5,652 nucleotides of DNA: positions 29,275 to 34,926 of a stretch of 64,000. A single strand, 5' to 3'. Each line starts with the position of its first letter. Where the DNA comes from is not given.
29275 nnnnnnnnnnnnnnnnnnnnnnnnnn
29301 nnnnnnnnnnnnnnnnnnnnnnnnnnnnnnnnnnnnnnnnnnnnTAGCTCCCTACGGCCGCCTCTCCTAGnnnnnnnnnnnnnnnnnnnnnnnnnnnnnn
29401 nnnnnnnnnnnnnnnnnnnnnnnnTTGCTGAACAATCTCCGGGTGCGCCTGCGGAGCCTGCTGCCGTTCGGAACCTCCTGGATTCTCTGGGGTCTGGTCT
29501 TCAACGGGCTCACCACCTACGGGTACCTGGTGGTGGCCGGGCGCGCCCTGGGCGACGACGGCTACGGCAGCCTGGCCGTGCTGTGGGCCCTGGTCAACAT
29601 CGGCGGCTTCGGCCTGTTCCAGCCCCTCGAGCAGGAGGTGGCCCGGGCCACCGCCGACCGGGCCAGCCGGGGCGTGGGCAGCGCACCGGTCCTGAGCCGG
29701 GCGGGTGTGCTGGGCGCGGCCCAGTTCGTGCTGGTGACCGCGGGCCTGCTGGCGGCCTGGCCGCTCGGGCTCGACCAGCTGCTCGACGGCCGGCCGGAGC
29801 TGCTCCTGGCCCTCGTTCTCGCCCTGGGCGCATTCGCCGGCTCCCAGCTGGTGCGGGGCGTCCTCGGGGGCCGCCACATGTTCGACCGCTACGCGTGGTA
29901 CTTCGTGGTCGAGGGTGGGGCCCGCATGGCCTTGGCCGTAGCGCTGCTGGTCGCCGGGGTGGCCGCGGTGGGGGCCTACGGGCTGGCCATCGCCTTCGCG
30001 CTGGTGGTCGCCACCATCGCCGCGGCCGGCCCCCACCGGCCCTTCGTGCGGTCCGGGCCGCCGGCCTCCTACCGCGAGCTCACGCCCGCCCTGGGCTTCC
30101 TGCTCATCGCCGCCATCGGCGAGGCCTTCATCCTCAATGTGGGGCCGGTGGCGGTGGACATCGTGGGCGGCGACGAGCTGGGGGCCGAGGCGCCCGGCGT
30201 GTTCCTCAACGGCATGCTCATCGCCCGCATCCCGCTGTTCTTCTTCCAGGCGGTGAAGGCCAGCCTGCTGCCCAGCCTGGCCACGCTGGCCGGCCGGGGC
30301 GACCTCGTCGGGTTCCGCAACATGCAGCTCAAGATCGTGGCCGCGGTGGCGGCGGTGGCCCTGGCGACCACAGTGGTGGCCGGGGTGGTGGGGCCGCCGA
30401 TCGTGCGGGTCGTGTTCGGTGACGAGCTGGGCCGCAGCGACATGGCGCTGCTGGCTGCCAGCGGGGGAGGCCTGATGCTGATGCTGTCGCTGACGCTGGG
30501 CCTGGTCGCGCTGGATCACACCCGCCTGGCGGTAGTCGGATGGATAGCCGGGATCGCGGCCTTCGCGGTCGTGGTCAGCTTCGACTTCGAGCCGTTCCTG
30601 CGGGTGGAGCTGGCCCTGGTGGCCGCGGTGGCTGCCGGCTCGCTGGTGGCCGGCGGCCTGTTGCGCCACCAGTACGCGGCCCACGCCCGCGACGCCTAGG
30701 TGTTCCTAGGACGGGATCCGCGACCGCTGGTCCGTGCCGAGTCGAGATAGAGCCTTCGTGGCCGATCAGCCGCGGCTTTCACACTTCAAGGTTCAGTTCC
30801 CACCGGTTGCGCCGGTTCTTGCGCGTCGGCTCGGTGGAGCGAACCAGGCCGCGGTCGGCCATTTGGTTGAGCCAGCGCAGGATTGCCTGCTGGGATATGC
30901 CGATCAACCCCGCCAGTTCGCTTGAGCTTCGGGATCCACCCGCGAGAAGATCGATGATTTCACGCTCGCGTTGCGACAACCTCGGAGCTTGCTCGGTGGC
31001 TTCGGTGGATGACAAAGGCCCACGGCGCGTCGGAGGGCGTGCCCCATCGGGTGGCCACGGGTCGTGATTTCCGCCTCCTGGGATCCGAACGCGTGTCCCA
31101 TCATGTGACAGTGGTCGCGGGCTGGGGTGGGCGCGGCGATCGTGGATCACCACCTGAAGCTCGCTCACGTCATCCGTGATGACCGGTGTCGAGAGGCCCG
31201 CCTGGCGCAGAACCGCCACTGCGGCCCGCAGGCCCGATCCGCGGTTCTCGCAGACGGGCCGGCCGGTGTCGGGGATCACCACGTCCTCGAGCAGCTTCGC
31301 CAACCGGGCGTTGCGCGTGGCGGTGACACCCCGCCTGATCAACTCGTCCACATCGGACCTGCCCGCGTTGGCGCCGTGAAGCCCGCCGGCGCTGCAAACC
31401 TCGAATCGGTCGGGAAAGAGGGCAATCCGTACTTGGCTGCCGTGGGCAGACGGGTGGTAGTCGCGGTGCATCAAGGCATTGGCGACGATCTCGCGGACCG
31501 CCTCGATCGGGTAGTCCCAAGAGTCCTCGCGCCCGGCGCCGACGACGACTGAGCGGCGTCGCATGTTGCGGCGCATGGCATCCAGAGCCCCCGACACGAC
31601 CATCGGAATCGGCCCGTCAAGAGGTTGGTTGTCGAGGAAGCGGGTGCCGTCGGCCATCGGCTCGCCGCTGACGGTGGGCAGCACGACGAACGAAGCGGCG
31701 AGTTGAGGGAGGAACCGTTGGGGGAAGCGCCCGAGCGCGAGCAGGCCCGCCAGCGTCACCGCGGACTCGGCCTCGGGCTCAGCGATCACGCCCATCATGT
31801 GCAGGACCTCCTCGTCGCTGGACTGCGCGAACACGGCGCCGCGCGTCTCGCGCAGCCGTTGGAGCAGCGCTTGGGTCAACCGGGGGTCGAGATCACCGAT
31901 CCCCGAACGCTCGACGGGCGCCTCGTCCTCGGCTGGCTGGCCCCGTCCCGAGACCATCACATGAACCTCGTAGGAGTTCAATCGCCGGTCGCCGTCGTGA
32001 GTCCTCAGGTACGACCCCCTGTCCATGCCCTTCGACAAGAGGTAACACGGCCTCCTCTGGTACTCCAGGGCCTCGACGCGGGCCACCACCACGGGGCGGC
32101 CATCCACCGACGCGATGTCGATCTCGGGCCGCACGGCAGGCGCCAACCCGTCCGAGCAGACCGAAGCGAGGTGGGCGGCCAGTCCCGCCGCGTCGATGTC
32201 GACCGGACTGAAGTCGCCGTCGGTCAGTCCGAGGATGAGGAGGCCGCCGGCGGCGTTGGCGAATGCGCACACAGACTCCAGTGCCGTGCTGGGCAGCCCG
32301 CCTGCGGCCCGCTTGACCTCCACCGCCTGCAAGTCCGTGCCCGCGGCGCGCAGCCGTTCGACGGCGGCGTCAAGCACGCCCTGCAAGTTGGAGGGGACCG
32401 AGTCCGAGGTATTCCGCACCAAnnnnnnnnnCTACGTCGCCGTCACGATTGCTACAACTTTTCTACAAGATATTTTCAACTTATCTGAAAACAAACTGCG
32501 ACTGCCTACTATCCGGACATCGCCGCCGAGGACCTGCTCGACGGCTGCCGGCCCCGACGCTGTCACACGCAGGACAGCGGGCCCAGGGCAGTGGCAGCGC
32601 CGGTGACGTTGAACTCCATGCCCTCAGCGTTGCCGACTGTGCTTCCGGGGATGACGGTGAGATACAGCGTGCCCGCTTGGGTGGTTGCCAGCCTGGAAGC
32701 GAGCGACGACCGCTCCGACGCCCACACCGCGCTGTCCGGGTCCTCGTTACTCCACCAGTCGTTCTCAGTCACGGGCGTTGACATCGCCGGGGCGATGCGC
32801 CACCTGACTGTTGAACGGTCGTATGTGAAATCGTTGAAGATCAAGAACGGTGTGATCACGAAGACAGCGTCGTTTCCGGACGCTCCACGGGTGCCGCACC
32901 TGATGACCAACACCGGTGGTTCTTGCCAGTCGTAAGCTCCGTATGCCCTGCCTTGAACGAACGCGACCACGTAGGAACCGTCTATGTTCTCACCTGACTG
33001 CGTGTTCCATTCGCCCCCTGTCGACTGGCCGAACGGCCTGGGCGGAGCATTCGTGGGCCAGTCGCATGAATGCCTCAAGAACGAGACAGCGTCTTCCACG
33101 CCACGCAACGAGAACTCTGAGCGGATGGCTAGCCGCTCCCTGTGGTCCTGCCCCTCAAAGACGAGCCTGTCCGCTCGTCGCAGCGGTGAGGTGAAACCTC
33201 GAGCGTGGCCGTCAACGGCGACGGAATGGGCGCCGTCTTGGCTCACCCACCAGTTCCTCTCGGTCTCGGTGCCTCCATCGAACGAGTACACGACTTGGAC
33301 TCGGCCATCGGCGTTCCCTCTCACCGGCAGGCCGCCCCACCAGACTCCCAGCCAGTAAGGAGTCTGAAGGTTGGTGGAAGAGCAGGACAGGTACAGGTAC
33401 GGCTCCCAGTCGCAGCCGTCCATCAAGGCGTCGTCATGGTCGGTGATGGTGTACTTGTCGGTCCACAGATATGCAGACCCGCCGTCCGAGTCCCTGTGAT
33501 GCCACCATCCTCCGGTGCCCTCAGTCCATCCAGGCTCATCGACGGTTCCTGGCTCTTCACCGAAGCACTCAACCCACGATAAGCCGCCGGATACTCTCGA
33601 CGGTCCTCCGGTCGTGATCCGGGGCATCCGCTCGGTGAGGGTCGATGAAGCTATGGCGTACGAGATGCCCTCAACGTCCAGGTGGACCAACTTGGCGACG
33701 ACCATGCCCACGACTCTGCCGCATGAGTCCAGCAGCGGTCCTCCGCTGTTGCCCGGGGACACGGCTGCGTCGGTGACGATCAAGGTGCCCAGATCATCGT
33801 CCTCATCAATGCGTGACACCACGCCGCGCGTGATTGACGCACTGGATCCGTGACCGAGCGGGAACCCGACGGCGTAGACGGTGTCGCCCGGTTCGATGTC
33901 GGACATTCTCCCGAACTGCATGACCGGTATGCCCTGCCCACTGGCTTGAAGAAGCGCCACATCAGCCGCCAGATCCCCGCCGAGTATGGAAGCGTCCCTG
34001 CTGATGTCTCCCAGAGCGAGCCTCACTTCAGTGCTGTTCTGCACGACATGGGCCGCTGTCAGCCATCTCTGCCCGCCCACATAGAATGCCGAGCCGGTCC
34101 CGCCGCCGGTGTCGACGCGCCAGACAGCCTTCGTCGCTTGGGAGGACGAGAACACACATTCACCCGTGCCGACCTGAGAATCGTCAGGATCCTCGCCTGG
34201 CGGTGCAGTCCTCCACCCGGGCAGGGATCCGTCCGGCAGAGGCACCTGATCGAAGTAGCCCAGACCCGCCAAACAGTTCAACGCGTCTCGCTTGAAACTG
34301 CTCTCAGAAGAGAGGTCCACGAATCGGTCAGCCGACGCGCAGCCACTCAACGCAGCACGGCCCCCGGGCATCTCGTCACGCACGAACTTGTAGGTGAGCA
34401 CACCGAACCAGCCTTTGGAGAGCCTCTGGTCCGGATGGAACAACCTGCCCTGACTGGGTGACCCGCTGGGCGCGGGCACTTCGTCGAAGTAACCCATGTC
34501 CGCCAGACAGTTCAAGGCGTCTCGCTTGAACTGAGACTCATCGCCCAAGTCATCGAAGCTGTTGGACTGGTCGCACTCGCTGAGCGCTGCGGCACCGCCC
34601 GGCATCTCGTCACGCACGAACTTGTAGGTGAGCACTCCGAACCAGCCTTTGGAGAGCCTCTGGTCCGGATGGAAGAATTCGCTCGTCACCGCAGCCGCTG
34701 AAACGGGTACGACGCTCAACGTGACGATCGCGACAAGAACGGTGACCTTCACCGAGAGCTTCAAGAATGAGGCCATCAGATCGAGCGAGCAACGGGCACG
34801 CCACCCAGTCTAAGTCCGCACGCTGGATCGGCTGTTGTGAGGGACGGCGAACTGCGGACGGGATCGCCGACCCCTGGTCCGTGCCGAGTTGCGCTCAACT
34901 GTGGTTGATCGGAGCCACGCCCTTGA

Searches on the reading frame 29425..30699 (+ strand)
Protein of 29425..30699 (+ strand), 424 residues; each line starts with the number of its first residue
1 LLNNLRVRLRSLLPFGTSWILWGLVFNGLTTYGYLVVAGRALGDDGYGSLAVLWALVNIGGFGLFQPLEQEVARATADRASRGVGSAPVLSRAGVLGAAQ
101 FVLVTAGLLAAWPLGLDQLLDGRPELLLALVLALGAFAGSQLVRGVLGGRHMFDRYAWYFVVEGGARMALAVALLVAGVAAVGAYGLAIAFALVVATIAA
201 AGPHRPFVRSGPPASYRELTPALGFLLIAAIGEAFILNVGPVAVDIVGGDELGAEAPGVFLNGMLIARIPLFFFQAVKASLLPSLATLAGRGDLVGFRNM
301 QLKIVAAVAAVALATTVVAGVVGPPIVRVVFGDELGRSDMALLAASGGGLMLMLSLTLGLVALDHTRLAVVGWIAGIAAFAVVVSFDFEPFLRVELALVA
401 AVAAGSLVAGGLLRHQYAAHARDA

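Call 9: search_protein_families(library=pfam, proteins=[window:29425-30699:+], max_evalue=0.01)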
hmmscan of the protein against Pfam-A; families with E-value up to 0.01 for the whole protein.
window:29425-30699:+ (424 aa): 1 family
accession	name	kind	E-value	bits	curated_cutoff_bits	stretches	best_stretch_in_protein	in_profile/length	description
PF01943.22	Polysacc_synt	-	0.00022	21.2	28.2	1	16-200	4-184/274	Polysaccharide biosynthesis protein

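Call 21: search_protein_families(library=ncbifam, proteins=[window:29425-30699:+], max_evalue=0.001)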
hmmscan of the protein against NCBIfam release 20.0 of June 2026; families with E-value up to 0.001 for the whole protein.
window:29425-30699:+ (424 aa): 0 families

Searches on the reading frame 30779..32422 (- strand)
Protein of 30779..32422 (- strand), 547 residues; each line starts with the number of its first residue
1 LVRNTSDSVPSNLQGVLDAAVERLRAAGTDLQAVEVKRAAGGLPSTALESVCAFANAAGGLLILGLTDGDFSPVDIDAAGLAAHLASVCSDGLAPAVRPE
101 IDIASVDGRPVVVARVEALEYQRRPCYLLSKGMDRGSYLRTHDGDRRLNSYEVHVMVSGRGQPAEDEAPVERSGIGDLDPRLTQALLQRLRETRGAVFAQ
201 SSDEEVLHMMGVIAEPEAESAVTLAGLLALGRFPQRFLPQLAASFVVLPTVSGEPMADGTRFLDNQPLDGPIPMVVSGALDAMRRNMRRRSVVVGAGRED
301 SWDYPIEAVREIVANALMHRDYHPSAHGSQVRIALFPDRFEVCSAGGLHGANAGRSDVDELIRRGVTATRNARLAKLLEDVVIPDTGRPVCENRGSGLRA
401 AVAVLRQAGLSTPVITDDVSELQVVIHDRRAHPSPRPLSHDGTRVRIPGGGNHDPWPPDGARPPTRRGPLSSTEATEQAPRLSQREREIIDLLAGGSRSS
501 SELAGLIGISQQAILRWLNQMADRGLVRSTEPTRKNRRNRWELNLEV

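Call 6: search_protein_families(library=pfam, proteins=[window:30779-32422:-], max_evalue=0.01)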
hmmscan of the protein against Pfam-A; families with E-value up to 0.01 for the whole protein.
window:30779-32422:- (547 aa): 9 families
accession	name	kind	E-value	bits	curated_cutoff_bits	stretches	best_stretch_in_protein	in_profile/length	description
PF13749.12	HATPase_c_4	-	6.9e-14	52.1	26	1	328-426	1-89/89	Putative ATP-dependent DNA helicase recG C-terminal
PF04326.19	SLFN_AlbA_2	-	1.3e-11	45.5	25.3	1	33-148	4-117/118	Schlafen, AlbA_2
PF01022.26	HTH_5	-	1.4e-05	25.3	22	1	487-529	5-47/47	Bacterial regulatory protein, arsR family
PF12840.13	HTH_20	-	0.00034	21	27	1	487-529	7-50/51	Helix-turn-helix domain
PF25213.1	HVO_A0261_N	-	0.00049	20.4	35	1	483-531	10-58/86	HVO_A0261 N-terminal domain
PF12802.13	MarR_2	-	0.0025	18.4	27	0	492-535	13-57/61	MarR family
PF01047.28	MarR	-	0.0046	17.3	24.6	1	499-534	19-54/59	MarR family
PF13545.12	HTH_Crp_2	-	0.0066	16.8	27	0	501-529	26-54/70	Crp-like helix-turn-helix domain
PF13518.12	HTH_28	-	0.0097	16.4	25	0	488-526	4-41/52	Helix-turn-helix domain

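Call 85: search_protein_families(library=padloc, proteins=[window:30779-32422:-], max_evalue=0.001)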
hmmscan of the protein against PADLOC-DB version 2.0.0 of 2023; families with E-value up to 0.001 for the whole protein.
window:30779-32422:- (547 aa): 7 families
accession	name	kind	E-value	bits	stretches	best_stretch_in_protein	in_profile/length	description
PDLC02394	pAgo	-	3.2e-11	39.7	1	200-415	209-423/1121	-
PDLC02402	Aga_SIR2-PNTD1-PNTD2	-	2.3e-10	37.2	1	162-429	309-564/876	Class I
PDLC02418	Aga_SIR2-Kinase-PNTD1-PNTD2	-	1e-07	28.5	1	303-402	319-414/756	Class I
PDLC01857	CARF3--CARF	-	0.0004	18.1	1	475-535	122-181/201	-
PDLC01866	CARF3--CARF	-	0.0006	17.8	1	479-536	134-188/207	-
PDLC01434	CasR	-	0.00084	17.3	0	480-531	124-175/191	"CAS-I,CAS-II,CAS-III,CAS-IV,CAS-V,CAS-VI; associated_signaling"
PDLC01268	CasR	-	0.00086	17.3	0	480-533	120-169/179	"CAS-I,CAS-II,CAS-III,CAS-IV,CAS-V,CAS-VI; associated_signaling"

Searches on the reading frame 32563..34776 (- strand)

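Call 6: search_protein_families(library=pfam, proteins=[window:32563-34776:-], max_evalue=0.01)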
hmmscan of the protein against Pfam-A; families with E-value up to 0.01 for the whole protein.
window:32563-34776:- (737 aa): 2 families
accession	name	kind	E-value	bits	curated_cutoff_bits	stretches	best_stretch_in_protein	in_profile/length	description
PF13365.12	Trypsin_2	-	9e-30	104.7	27.6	1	228-358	1-144/144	Trypsin-like peptidase domain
PF00089.32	Trypsin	-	2.1e-07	31.4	20.6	1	227-362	22-198/220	Trypsin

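Call 85: search_protein_families(library=padloc, proteins=[window:32563-34776:-], max_evalue=0.001)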
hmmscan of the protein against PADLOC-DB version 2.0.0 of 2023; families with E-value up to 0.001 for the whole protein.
window:32563-34776:- (737 aa): 3 families
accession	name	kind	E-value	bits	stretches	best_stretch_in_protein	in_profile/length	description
PDLC02960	RT-Protease_XI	-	1.5e-16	58.5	1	213-380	333-500/506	single gene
PDLC02959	RT-Protease_XI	-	7.5e-16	56.1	1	213-379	335-503/510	single gene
PDLC04593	PDC-M35A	-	0.00069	17.5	0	261-367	73-186/216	-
